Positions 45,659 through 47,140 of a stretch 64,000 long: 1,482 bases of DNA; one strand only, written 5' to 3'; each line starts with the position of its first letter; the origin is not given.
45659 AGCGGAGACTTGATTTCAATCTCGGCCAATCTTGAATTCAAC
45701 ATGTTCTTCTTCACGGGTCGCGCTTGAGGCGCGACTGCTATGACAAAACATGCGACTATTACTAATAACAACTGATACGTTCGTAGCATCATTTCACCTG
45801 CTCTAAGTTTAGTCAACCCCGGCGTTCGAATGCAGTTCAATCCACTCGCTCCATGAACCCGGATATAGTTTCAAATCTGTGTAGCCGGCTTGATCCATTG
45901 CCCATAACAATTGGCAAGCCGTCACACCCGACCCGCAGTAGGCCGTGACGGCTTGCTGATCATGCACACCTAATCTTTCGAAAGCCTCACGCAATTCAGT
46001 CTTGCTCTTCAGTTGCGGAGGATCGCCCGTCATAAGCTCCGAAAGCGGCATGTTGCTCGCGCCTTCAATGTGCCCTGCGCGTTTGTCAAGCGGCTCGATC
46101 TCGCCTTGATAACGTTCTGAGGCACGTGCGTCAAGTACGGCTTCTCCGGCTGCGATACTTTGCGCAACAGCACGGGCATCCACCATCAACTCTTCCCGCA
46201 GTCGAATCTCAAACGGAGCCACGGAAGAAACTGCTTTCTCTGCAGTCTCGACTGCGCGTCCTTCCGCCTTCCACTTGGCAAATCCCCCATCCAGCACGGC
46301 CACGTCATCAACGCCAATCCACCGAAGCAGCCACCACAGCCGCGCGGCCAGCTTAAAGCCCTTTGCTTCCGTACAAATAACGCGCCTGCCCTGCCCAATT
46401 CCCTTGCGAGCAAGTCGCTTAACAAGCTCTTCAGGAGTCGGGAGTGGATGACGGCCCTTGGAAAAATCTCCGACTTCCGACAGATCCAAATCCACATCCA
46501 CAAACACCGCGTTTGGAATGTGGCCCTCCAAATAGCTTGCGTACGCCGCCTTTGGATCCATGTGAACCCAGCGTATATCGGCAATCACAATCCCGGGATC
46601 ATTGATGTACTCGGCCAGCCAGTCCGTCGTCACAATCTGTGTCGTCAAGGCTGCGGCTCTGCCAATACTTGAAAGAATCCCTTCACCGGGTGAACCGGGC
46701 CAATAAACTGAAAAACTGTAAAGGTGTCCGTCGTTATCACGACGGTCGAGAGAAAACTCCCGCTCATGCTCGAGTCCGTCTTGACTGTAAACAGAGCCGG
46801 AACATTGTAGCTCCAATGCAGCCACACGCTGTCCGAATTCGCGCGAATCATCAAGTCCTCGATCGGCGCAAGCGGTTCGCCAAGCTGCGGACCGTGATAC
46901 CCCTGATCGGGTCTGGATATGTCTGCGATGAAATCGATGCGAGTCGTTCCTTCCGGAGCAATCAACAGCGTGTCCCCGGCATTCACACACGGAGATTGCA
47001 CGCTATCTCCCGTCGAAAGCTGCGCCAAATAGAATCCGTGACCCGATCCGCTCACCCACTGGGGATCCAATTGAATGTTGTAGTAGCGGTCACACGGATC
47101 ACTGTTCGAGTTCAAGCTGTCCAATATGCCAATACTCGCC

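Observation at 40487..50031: Recurrent C-terminal FN3-like module terminating unrelated secreted enzymes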

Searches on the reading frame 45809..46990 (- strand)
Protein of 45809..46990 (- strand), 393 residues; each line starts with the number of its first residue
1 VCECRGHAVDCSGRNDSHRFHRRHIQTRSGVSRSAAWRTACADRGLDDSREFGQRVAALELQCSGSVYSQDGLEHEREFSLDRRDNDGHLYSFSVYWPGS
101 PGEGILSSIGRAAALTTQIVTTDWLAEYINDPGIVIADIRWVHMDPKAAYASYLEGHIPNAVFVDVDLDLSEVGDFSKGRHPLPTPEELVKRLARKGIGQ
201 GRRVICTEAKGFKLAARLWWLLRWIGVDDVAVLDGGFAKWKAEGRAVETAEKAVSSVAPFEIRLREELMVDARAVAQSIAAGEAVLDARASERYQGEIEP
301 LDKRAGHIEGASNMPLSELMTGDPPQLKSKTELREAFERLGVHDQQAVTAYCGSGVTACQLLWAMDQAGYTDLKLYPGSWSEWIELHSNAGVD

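Call 81: search_protein_families(library=pfam, proteins=[window:45809-46990:-], max_evalue=0.001)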
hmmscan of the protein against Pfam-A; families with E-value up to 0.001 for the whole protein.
window:45809-46990:- (393 aa): 1 family
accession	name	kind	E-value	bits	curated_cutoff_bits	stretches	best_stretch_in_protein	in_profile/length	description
PF00581.25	Rhodanese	-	7.4e-30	103.8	22.2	2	121-243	1-102/102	Rhodanese-like domain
